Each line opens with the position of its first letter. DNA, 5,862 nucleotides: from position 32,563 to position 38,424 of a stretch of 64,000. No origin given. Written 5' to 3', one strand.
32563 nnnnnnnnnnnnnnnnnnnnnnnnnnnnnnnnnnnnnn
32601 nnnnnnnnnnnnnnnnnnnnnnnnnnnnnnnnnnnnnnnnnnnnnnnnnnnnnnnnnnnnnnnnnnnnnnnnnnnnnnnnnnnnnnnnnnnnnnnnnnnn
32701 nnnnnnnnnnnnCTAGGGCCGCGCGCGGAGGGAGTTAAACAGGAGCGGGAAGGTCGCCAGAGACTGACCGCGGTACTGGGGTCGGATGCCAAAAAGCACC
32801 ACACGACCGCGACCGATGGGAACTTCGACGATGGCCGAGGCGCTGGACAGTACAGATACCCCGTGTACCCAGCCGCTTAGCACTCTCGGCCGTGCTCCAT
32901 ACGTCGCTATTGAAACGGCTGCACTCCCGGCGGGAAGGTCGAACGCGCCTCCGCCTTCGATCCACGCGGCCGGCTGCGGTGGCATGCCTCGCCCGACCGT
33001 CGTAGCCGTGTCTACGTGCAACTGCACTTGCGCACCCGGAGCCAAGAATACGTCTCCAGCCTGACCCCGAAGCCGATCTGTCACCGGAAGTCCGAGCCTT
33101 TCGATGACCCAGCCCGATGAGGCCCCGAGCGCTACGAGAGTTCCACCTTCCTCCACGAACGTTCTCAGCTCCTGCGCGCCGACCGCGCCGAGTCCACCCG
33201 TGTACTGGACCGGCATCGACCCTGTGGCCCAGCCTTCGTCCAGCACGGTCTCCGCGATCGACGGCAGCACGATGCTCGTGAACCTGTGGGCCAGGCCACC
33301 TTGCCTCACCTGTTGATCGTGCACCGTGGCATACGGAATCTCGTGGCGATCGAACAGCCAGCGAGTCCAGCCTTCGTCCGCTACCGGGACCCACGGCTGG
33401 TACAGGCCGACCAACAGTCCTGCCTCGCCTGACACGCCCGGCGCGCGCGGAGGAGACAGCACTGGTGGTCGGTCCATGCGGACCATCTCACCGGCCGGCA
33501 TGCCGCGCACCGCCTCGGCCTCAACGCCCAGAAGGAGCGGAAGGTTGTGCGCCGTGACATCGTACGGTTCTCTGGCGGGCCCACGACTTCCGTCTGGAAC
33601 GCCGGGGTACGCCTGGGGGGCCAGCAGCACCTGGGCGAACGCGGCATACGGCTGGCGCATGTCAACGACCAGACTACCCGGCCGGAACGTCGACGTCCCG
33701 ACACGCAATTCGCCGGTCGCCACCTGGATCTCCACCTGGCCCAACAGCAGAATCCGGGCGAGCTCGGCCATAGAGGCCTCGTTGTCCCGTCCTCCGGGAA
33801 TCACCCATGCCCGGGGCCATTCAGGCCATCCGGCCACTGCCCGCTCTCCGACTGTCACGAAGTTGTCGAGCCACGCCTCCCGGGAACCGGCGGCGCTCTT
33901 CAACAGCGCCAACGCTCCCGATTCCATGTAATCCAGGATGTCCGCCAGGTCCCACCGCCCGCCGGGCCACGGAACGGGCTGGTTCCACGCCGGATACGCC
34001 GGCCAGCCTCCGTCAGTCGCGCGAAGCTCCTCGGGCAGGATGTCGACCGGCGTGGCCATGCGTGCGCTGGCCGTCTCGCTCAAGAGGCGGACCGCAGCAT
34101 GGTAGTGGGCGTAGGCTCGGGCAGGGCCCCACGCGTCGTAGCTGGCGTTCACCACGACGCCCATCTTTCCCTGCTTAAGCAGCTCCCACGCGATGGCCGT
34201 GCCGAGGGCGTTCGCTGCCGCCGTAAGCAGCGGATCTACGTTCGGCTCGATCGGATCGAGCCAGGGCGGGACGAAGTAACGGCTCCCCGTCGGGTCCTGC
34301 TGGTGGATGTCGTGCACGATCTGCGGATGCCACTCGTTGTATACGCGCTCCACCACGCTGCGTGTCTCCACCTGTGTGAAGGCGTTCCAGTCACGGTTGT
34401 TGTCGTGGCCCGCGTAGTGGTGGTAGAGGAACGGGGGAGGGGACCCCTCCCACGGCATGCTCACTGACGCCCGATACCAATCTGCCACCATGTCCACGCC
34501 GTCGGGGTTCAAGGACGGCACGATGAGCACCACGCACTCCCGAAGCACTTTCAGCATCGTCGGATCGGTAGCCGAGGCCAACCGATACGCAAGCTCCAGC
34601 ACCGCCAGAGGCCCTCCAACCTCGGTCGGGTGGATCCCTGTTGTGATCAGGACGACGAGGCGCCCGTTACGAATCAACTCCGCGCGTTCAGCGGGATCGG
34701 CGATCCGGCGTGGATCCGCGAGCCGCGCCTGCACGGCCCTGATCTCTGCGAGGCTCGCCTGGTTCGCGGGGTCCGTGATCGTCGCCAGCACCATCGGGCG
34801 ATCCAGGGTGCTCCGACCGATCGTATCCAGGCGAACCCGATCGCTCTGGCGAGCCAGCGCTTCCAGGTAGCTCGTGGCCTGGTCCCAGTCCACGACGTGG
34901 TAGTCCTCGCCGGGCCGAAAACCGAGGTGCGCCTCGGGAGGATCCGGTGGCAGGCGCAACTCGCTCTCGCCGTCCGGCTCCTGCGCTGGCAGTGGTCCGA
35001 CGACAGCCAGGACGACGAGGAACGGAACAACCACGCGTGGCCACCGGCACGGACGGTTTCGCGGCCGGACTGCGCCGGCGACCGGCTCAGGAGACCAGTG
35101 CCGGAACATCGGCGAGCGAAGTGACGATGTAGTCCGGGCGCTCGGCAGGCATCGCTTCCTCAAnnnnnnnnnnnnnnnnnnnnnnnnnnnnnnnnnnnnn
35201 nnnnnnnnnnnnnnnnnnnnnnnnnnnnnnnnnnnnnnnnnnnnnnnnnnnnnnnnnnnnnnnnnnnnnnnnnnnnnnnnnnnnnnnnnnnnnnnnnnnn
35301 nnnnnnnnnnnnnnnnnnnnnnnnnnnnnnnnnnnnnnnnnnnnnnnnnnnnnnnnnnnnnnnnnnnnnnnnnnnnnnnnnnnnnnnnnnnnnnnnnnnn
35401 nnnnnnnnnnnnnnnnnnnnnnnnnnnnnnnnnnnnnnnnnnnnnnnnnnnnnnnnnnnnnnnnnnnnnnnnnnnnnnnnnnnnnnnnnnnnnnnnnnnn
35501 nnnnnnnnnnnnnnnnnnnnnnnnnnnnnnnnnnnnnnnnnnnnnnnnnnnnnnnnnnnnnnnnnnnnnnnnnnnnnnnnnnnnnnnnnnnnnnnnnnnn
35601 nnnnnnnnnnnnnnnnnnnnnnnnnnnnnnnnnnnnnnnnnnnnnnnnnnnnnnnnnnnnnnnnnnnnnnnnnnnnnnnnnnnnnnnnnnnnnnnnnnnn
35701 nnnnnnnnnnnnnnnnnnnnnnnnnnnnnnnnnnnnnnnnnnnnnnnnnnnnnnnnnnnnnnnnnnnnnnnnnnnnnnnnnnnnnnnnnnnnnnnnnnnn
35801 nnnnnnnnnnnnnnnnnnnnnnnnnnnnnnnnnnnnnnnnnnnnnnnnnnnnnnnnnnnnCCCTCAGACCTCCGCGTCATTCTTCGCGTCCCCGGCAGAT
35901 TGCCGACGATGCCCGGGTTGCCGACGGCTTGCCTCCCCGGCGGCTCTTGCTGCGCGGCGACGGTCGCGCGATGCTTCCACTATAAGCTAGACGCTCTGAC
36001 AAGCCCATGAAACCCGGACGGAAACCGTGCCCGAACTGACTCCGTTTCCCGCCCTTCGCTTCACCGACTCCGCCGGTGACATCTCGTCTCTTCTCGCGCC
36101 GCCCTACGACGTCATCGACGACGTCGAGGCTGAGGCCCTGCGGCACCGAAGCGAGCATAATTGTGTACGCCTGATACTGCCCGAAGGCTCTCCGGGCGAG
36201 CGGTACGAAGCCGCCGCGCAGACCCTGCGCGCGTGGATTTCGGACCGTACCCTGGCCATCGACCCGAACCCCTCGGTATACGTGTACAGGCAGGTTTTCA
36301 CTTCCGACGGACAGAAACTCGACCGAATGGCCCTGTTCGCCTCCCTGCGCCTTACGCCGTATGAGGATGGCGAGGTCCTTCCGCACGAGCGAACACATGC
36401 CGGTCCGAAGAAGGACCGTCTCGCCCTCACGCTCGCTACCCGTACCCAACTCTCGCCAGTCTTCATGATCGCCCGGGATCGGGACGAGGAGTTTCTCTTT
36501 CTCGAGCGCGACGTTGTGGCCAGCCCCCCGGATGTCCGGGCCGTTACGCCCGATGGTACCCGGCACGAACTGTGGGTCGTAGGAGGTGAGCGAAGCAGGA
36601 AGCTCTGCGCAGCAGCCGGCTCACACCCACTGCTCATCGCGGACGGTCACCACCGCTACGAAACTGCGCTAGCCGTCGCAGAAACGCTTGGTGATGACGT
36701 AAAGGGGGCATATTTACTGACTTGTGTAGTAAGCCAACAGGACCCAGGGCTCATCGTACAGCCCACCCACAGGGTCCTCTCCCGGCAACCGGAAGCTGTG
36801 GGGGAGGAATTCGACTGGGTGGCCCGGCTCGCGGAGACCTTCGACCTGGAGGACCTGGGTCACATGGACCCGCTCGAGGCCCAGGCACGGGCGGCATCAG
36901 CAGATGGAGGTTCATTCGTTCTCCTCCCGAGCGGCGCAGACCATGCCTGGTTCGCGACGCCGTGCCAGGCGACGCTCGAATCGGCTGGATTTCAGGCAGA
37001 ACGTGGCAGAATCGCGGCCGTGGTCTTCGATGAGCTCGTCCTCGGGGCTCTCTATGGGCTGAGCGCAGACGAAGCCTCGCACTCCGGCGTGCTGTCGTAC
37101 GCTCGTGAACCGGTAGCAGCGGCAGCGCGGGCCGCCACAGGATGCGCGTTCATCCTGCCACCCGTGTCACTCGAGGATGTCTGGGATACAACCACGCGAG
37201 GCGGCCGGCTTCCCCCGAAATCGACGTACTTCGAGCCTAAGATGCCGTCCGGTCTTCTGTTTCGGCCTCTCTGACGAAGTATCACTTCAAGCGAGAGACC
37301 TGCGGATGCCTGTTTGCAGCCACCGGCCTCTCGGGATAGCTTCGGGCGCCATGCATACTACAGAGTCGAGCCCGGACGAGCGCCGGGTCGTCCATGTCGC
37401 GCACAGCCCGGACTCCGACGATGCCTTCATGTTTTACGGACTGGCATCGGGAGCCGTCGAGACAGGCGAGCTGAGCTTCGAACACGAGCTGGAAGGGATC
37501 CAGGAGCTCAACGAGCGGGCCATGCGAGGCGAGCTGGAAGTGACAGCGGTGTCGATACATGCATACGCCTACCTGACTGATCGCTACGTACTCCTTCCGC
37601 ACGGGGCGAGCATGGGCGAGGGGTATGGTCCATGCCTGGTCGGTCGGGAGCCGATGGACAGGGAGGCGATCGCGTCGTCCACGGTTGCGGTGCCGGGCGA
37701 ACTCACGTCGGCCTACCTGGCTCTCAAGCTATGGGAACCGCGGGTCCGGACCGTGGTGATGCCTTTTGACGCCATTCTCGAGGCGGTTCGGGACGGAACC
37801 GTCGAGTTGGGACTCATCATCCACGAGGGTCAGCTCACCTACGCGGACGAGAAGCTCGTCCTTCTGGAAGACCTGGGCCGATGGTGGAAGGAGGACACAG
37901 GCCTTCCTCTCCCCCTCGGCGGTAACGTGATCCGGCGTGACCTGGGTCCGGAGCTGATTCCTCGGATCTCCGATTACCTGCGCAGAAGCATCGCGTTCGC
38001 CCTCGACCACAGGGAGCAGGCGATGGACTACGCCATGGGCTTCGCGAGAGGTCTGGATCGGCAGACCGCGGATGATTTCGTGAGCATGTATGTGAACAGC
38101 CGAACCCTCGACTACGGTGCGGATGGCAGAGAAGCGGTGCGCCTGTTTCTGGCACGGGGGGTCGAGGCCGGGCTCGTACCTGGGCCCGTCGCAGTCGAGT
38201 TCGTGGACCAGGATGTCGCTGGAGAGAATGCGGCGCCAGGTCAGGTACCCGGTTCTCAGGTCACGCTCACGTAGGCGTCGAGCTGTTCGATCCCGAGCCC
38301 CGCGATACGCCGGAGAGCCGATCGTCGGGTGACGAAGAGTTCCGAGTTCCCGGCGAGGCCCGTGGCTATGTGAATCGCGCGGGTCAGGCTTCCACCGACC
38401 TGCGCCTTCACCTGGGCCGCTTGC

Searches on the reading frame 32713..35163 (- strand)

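Call 83: search_protein_families(library=pfam, proteins=[window:32713-35163:-], max_evalue=0.0001)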
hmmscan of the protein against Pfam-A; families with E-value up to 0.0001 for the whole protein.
window:32713-35163:- (816 aa): 1 family
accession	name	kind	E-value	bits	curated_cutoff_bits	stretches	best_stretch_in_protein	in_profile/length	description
PF00246.29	Peptidase_M14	-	4.9e-20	72.8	21.6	1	98-263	3-137/286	Zinc carboxypeptidase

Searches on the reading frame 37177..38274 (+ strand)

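Call 83: search_protein_families(library=pfam, proteins=[window:37177-38274:+], max_evalue=0.0001)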
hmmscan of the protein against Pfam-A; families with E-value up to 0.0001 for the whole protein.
window:37177-38274:+ (365 aa): 1 family
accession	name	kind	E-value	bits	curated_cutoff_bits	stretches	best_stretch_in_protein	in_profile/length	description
PF02621.19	VitK2_biosynth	-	2.7e-71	240.4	26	1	73-329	2-251/252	Menaquinone biosynthesis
